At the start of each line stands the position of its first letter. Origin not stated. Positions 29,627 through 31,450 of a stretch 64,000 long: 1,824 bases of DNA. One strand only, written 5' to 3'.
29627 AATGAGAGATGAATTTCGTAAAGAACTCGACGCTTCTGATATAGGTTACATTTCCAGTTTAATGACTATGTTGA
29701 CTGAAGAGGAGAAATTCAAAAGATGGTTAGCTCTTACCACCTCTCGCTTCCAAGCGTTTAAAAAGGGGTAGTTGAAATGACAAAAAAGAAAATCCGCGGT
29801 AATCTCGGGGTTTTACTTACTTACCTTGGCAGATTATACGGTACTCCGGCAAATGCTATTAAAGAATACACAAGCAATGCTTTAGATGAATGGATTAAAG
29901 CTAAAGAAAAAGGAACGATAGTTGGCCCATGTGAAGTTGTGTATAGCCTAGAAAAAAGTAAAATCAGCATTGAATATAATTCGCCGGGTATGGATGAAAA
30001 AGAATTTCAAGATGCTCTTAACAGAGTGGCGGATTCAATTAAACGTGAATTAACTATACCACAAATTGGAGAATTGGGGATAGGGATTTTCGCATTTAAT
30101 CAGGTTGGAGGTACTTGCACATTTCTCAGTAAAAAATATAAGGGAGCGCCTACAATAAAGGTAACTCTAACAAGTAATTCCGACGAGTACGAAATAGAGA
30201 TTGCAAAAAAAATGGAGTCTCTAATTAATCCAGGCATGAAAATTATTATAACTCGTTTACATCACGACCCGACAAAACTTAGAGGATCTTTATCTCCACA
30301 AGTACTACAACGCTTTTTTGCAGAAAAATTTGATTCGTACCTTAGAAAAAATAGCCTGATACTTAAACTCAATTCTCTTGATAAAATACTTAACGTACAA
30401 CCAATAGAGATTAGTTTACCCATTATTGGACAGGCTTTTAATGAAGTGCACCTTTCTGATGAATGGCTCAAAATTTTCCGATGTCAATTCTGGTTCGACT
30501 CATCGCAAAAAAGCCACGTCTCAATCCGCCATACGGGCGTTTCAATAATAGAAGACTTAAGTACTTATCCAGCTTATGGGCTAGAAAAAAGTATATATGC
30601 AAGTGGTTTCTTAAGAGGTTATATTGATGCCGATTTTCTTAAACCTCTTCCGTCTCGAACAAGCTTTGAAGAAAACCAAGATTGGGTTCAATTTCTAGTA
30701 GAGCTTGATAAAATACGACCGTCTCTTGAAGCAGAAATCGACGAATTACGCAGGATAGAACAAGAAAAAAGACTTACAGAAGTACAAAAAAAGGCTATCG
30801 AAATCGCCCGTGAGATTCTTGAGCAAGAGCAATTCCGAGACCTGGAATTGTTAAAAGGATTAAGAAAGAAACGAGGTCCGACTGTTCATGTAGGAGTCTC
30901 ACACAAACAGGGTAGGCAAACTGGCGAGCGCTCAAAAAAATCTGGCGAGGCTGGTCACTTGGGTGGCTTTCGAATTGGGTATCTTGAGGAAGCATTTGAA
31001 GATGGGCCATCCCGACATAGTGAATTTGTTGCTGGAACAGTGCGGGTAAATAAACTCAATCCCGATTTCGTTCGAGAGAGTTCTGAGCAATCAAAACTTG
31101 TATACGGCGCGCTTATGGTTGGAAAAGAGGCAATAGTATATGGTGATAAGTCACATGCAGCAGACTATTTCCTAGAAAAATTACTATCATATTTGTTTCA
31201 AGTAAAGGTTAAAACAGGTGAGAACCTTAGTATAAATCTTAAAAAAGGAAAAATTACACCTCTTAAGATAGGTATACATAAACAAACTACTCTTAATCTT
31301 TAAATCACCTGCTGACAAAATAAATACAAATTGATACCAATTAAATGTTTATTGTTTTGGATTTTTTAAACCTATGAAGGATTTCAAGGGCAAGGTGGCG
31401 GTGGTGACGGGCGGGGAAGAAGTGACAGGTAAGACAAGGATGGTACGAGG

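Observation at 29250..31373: AT-rich two-gene islet: HTH protein plus GHKL-type ATPase, a candidate uncharacterised conflict/defence module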

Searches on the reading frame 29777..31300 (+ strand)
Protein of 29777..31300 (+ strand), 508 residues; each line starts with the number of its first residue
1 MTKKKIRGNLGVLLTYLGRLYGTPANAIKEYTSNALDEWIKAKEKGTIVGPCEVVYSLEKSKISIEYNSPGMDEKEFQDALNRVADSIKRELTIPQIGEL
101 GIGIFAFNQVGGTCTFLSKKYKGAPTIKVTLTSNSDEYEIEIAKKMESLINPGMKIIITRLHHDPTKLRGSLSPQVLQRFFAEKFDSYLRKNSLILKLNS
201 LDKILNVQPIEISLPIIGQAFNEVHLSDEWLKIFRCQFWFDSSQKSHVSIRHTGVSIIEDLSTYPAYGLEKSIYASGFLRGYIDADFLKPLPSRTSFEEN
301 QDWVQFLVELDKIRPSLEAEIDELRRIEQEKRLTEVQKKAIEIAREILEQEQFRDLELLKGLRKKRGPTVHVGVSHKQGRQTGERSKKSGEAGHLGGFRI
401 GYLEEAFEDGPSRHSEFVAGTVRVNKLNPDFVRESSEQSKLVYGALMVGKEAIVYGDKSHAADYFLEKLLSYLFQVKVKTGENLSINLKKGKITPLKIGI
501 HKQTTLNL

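Call 3: search_protein_families(library=pfam, proteins=[window:29777-31300:+], max_evalue=1)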
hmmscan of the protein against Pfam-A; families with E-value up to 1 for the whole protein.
window:29777-31300:+ (508 aa): 2 families
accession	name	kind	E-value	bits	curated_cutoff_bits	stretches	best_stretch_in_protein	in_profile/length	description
PF13589.12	HATPase_c_3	-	1.2e-06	29.1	25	1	25-142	4-118/137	Histidine kinase-, DNA gyrase B-, and HSP90-like ATPase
PF22706.1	Tex_central_region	-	0.11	12.9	27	1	329-382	16-68/178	Tex central region-like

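Call 4: search_protein_families(library=padloc, proteins=[window:29777-31300:+], max_evalue=1)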
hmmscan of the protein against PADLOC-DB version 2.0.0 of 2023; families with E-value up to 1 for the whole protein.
window:29777-31300:+ (508 aa): 0 families

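Call 5: search_protein_families(library=ncbifam, proteins=[window:29777-31300:+], max_evalue=1)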
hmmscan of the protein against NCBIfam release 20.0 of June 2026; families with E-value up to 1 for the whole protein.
window:29777-31300:+ (508 aa): 2 families
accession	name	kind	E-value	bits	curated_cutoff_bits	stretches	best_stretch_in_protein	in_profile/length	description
NF010683.0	PRK14083.1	equivalog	1.5e-05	23.7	455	1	19-163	22-170/604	HSP90 family protein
NF003555.1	PRK05218.1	equivalog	0.036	12.6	371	1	53-158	62-172/614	molecular chaperone HtpG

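Call 6: find_homologous_proteins(query=window:29777-31300:+)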
Query window:29777-31300:+ (508 aa): 301 proteins with E <= 0.001 among 8000 candidates; the best 120 are listed.
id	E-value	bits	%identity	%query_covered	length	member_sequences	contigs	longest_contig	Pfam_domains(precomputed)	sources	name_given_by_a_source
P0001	0.0e+0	1130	100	100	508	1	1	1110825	PF13589.13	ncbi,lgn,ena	-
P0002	6.0e-282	954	84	100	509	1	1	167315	PF13589.13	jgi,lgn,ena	-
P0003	7.8e-281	950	83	100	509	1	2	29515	PF13589.13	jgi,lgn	jgi:hypothetical protein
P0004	9.0e-257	871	78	100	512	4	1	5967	PF13589.13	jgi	-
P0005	1.0e-255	867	77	100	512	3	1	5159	PF13589.13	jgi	jgi:hypothetical protein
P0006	2.9e-255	866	78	100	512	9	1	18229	PF13589.13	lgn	-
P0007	1.5e-254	864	77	100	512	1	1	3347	PF13589.13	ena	-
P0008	2.3e-244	830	77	95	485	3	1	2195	-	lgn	-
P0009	7.8e-237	805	74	95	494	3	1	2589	PF13589.13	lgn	-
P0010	2.5e-233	794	74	94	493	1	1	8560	PF13589.13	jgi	jgi:hypothetical protein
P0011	7.2e-233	792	73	95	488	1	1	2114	PF13589.13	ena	-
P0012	4.1e-231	786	71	95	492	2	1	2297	PF13589.13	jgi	-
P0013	6.3e-228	776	71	95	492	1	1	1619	PF13589.13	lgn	-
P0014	4.2e-225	766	71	94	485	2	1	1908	PF13589.13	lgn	-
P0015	5.7e-223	759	68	100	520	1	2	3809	PF13589.13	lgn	-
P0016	3.6e-217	740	66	100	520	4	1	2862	PF13589.13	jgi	jgi:hypothetical protein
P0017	4.4e-216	737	78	83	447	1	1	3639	PF13589.13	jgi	jgi:hypothetical protein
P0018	7.9e-216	736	70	94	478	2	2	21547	PF13589.13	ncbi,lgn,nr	ncbi:MAG: ATP-binding protein [Chloroflexi bacterium]|nr:ATP-binding protein [Chloroflexota bacteriu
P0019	2.6e-213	728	68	94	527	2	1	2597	PF13589.13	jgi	jgi:hypothetical protein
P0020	6.8e-213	726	75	72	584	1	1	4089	PF13589.13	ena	-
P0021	1.6e-212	725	68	95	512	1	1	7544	PF13589.13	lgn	-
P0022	7.0e-212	723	75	72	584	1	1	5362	PF13589.13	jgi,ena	-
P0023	3.0e-208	711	67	94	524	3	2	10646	PF13589.13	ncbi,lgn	-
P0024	3.8e-207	707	64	100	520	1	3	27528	PF13589.13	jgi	jgi:hypothetical protein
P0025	4.1e-206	704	73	72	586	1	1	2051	PF13589.13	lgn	-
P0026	1.9e-204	698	74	72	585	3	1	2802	PF13589.13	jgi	-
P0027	1.9e-203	695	65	94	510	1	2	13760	PF13589.13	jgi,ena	-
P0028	2.1e-203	695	73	71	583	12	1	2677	PF13589.13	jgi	-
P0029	3.2e-203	694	74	69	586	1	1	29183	PF13589.13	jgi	jgi:hypothetical protein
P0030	2.3e-200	685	72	72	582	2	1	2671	PF13589.13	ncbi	-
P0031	2.0e-199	682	62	96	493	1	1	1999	PF13589.13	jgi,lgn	jgi:hypothetical protein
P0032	3.4e-199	681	64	94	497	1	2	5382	PF13589.13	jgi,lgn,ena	-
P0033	4.0e-199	681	61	98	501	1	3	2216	PF13589.13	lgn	-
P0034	1.2e-198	679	64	94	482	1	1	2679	PF13589.13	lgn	-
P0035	1.1e-197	676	70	69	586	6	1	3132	PF13589.13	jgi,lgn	-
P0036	5.7e-197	674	62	94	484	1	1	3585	PF13589.13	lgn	-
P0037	8.2e-197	673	71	72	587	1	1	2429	PF13589.13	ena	-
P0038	1.1e-196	673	72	69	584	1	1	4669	PF13589.13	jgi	jgi:hypothetical protein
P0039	8.2e-196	670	73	72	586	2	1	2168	PF13589.13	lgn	-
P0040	1.1e-195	669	63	97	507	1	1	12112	PF13589.13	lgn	-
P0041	3.5e-195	668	62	96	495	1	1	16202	PF13589.13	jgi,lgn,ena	-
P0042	8.8e-195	666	62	94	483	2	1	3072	PF13589.13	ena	-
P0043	1.2e-194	666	61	98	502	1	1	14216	PF13589.13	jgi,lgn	jgi:hypothetical protein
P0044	1.5e-194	666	61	97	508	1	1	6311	PF13589.13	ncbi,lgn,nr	ncbi:MAG: ATP-binding protein [bacterium]|nr:ATP-binding protein [bacterium]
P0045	1.8e-193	662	63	94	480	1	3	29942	PF13589.13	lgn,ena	-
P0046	1.9e-193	662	71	72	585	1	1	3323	PF13589.13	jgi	-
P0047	1.1e-192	659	61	94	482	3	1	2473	PF13589.13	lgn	-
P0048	1.2e-191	656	61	98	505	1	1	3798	PF13589.13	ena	-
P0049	1.7e-191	656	62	94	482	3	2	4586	PF13589.13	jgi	jgi:hypothetical protein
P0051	4.9e-191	654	61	94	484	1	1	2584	PF13589.13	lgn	-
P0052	6.4e-191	654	72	72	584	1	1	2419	PF13589.13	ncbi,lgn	-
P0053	3.1e-190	651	70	69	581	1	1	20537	PF13589.13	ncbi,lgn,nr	ncbi:MAG: ATP-binding protein [Dehalococcoidia bacterium]|nr:ATP-binding protein [Dehalococcoidia ba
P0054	4.3e-189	648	62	93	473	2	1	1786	PF13589.13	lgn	-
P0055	6.4e-189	647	62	94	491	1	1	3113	PF13589.13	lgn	-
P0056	2.6e-186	638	59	94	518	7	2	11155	PF13589.13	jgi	-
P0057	7.5e-184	630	60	94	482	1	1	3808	PF13589.13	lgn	-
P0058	9.4e-182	623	59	94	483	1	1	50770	PF13589.13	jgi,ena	jgi:hypothetical protein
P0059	2.5e-181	622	58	96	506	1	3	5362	PF13589.13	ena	-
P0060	2.8e-181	622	59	94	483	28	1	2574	PF13589.13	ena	-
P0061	8.6e-179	614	58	94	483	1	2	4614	PF13589.13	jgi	-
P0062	1.5e-177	610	59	93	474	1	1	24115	PF13589.13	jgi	jgi:hypothetical protein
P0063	5.8e-176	604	57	94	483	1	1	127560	PF13589.13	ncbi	ncbi:MAG: hypothetical protein WBH01_02970 [Dehalococcoidia bacterium]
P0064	8.8e-173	594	72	72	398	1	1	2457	PF13589.13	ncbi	-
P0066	2.3e-165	569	53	98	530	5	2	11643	PF13589.13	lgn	-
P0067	3.7e-163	562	56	94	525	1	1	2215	PF13589.13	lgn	-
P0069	1.4e-153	531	81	58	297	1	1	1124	PF13589.13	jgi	-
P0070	2.2e-149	517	67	69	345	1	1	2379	PF13589.13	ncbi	-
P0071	1.2e-147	511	50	97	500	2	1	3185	PF13589.13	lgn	-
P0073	4.0e-145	503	49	97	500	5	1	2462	PF13589.13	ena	-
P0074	1.4e-144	501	49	98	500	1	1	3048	PF13589.13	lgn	-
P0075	2.1e-144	500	52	95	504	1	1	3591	PF13589.13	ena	-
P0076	3.7e-144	499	49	98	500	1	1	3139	PF13589.13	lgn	-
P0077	4.5e-143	496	49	98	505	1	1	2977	PF13589.13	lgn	-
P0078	5.0e-143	496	52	95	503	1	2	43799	PF13589.13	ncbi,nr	ncbi:MAG: ATP-binding protein [Chloroflexi bacterium]|nr:ATP-binding protein [Chloroflexota bacteriu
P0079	8.1e-143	495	49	98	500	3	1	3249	PF13589.13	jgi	jgi:hypothetical protein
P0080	9.1e-141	488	50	95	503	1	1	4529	PF13589.13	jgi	jgi:hypothetical protein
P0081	1.4e-140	488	55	72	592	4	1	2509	PF13589.13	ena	-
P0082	1.5e-140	488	49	97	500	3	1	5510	PF13589.13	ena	-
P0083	5.4e-140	486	55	72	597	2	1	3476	PF13589.13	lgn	-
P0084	7.2e-140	485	48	98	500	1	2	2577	PF13589.13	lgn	-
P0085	2.9e-139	483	47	98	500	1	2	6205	PF13589.13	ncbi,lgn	-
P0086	1.1e-138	481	55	72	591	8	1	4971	PF13589.13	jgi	-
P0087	1.4e-138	481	54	72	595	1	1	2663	PF13589.13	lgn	-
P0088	1.5e-138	481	55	72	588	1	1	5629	PF13589.13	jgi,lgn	jgi:hypothetical protein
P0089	1.7e-138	481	47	98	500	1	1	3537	PF13589.13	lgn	-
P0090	3.2e-138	480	56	72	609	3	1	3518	PF13589.13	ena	-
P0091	3.6e-138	480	54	72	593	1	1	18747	PF13589.13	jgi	-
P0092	3.9e-138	480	47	98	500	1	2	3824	PF13589.13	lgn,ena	-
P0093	4.2e-138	479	48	97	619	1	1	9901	PF13589.13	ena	-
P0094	5.4e-138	479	50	93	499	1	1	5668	PF13589.13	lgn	-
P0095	1.0e-137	478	53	72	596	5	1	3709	PF13589.13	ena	-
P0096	1.6e-137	478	53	72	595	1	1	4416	PF13589.13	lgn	-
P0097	6.2e-137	476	51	94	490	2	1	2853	PF13589.13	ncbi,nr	ncbi:MAG: ATP-binding protein [Chloroflexota bacterium]|nr:ATP-binding protein [Chloroflexota bacter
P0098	2.2e-136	474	53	70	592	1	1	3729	PF13589.13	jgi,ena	-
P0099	5.8e-136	472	55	72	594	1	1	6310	PF13589.13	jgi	jgi:hypothetical protein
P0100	1.2e-135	471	54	71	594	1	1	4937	PF13589.13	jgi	-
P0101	1.3e-135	471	53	70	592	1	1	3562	PF13589.13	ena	-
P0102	1.5e-135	471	53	72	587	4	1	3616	PF13589.13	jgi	-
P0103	2.2e-135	470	53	71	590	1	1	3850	PF13589.13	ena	-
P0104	5.3e-135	469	51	72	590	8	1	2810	PF13589.13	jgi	jgi:hypothetical protein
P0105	8.1e-135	469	50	96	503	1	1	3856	PF13589.13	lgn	-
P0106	8.7e-135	469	53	72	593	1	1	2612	PF13589.13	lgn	-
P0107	1.3e-134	468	55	72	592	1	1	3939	PF13589.13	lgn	-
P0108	2.3e-134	467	51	72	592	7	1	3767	PF13589.13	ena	-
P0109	2.6e-134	467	53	72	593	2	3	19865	PF13589.13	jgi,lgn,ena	-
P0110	3.1e-134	467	53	70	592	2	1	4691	PF13589.13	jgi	-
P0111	3.5e-134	467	54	71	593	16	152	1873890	PF13589.13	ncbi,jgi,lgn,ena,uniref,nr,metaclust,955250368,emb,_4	ncbi:ATP-binding protein [Acetomicrobium sp.]|jgi:hypothetical protein|uniref:ATP-binding protein n=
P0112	5.5e-134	466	52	72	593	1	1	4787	PF13589.13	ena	-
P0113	5.8e-134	466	52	72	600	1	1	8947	PF13589.13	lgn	-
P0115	1.1e-133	465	54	73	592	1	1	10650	PF13589.13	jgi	jgi:hypothetical protein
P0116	1.1e-133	465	52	74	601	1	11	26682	PF13589.13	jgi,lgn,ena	jgi:hypothetical protein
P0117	1.3e-133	465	53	72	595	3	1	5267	PF13589.13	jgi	jgi:hypothetical protein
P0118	1.3e-133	465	49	94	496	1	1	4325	PF13589.13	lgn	-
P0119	1.4e-133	465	54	72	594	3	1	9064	PF13589.13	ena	-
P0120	1.4e-133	465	51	72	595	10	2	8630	PF13589.13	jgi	jgi:hypothetical protein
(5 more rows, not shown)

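Call 10: find_encoding_contigs(protein=P0001, flank=10000, max_places=3)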
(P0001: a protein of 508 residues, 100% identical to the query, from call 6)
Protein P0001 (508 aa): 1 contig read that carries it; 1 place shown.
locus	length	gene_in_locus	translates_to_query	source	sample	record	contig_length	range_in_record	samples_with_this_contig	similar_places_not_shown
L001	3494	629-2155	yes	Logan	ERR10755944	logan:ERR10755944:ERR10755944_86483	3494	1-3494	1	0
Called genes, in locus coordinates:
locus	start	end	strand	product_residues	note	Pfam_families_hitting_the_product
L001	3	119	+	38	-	?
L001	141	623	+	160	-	-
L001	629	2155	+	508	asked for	PF13589:HATPase_c_3 (weak)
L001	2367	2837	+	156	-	PF00106:adh_short, PF08659:KR (weak), PF13561:adh_short_C2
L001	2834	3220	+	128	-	-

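Call 11: find_encoding_contigs(protein=P0002, flank=10000, max_places=3)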
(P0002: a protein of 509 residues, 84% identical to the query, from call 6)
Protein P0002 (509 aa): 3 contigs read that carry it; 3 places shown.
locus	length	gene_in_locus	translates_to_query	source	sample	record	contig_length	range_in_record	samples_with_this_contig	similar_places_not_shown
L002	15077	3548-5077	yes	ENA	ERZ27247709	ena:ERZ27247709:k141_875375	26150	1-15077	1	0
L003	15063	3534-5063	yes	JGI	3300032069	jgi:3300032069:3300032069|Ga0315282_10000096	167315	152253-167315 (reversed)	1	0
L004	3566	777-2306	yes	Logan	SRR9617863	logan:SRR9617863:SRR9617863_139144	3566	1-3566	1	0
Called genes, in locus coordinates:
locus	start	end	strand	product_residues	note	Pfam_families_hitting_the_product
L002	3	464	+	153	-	?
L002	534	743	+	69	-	-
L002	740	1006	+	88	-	PF05016:ParE_toxin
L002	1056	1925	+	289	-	PF01048:PNP_UDP_1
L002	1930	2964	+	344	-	-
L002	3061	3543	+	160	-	-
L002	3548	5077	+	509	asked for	PF13589:HATPase_c_3 (weak)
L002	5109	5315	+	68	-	PF20095:DUF6485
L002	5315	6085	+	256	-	PF01209:Ubie_methyltran, PF02353:CMAS (weak), PF13489:Methyltransf_23, PF07021:MetW (weak), PF13847:Methyltransf_31, PF08241:Methyltransf_11, PF08242:Methyltransf_12, PF13649:Methyltransf_25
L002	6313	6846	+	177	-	PF03266:NTPase_1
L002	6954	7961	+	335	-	PF01636:APH (weak)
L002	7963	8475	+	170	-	-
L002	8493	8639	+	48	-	-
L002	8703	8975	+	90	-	PF00583:Acetyltransf_1, PF13420:Acetyltransf_4 (faint), PF13673:Acetyltransf_10 (weak), PF13508:Acetyltransf_7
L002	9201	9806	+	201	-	PF08433:KTI12, PF13671:AAA_33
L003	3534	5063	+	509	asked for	PF13589:HATPase_c_3 (weak)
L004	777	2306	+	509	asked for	PF13589:HATPase_c_3 (weak)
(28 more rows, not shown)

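Call 14: find_related_loci(query=A1, collection=genome_contigs, flank=10000)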
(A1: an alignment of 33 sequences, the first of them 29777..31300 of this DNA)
Query A1 (508 aa) in genome_contigs; peptide patterns used: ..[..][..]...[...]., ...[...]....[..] (x = any residue, [..] = any of these).
112 stretches matched a pattern; 64 encode a relative of the query (tblastn E <= 1e-3); 64 distinct loci.
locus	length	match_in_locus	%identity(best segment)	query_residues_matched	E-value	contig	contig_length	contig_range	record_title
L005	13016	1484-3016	77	1-507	0e+0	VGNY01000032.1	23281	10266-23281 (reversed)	MAG: Chloroflexi bacterium isolate M_DeepCast_200m_mx_194 M_DeepCast_200m_mx_194_Ga0194113_10002869, whole genome shotgu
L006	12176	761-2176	70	1-478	0e+0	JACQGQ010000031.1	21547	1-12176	MAG: Chloroflexi bacterium isolate NC_groundwater_1077_Ag_S2p5_52_104 S_2p5_S6_coassembly_k141_1291732, whole genome sho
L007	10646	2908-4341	67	1-480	0e+0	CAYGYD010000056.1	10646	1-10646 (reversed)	MAG TPA_asm: uncultured Dehalococcoidales bacterium isolate ERP119294_co4_27 genome assembly, contig: NODE_6541_length_1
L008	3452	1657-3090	60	1-477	0e+0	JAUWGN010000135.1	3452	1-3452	MAG: Dehalococcoidia bacterium isolate CSMAG_2243 CSMAG_2243_k141_2520316_length_3452_cov_6.0000, whole genome shotgun s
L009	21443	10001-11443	62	1-480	0e+0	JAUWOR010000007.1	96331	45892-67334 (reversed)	MAG: Dehalococcoidia bacterium isolate CSMAG_2455 CSMAG_2455_k141_1109051_length_96331_cov_20.9954, whole genome shotgun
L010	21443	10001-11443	57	1-480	0e+0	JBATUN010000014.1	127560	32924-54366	MAG: Dehalococcoidia bacterium isolate MFD12951_ilm_asm_bin17 k127_4972, whole genome shotgun sequence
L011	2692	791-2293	52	1-497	0e+0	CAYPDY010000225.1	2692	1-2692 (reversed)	MAG TPA_asm: uncultured Dehalococcoidia bacterium isolate SRP192927_co7_33 genome assembly, contig: NODE_106398_length_2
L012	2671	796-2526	72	1-485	2e-177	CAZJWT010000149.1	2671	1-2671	MAG TPA_asm: uncultured Clostridia bacterium isolate binchicken_co376_5 genome assembly, contig: NODE_68610_length_2671_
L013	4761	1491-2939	49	5-485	1e-157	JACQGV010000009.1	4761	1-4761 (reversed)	MAG: Chloroflexi bacterium isolate NC_groundwater_1082_Ag_S2p5_67_125 S_2p5_S6_coassembly_k141_146269, whole genome shot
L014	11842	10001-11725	69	1-480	7e-153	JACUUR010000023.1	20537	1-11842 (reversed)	MAG: Dehalococcoidia bacterium isolate Kmv36 NODE_1266_length_20537_cov_12.068402, whole genome shotgun sequence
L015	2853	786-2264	51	1-489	7e-157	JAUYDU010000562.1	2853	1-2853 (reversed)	MAG: Chloroflexota bacterium isolate C20_metabat.bin.54_sub C20_k141_785758, whole genome shotgun sequence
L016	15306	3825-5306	46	1-495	4e-141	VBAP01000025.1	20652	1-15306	MAG: Bacillati bacterium ANGP1 isolate NP_8 14_1009_16_40cm_scaffold_4847, whole genome shotgun sequence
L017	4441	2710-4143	48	1-477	1e-141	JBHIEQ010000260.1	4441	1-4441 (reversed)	MAG: Gemmatimonadales bacterium isolate b2.sp2_bin.61 NODE_9281_length_4441_cov_2.883265, whole genome shotgun sequence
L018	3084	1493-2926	46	3-477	1e-140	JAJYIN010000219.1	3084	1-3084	MAG: Actinomycetes bacterium isolate DBS2-1.bin123 NODE_70595_length_3084_cov_1.887048, whole genome shotgun sequence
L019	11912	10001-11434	46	3-477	2e-134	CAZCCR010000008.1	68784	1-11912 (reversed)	MAG TPA_asm: uncultured Gaiellales bacterium isolate binchicken_co253_66 genome assembly, contig: NODE_117_length_68784_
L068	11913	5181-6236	24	8-350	4e-10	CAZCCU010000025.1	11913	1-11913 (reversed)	MAG TPA_asm: uncultured Methanosarcinales archaeon isolate SRP119689_co1_339 genome assembly, contig: NODE_8041_length_1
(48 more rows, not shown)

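Call 20: predict_structure(alignment_id=A1)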
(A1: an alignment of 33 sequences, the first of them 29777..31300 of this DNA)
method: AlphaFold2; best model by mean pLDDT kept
length: 508 residues; sequences in the alignment: 33
mean_pLDDT: 75.1   pTM: 0.59
mean pLDDT of the five models: 75.1, 74.5, 73.2, 71.6, 71.1
residues with pLDDT >= 90: 104; 70-90: 247; 50-70: 79; < 50: 78
segments of 3 or more residues with pLDDT < 50: 88-100, 292-294, 362-399, 486-508
pLDDT, mean of each block of 10 residues (from residue 1): 73 64 83 88 86 95 94 87 58 41 78 93 92 86 91 94 87 90 88 93 90 85 87 91 86 79 70 84 85 60 88 88 78 66 68 57 44 41 33 38 70 76 84 80 84 75 82 81 51 33 29
secondary structure, 60 per line:
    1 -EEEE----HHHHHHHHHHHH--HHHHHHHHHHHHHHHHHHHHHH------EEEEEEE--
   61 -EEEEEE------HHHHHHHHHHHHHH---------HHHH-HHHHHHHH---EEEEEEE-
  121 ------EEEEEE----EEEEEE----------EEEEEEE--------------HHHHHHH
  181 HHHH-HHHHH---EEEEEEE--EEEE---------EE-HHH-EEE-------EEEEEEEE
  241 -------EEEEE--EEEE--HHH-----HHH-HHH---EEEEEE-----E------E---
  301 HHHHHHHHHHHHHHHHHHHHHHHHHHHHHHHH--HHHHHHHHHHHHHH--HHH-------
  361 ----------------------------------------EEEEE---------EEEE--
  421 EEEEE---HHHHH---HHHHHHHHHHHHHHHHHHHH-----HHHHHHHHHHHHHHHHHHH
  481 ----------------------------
elements in order: E2-5 H10-21 H24-45 E52-58 E62-67 H74-87 H97-100 H102-109 E113-119 E127-132 E137-142 E153-159 H174-184 H186-190 E194-200 E203-206 E223-225 E233-240 E248-252 E255-258 E279-284 H301-332 H335-348 E401-405 E415-418 E421-425 H429-433 H437-456 H462-480
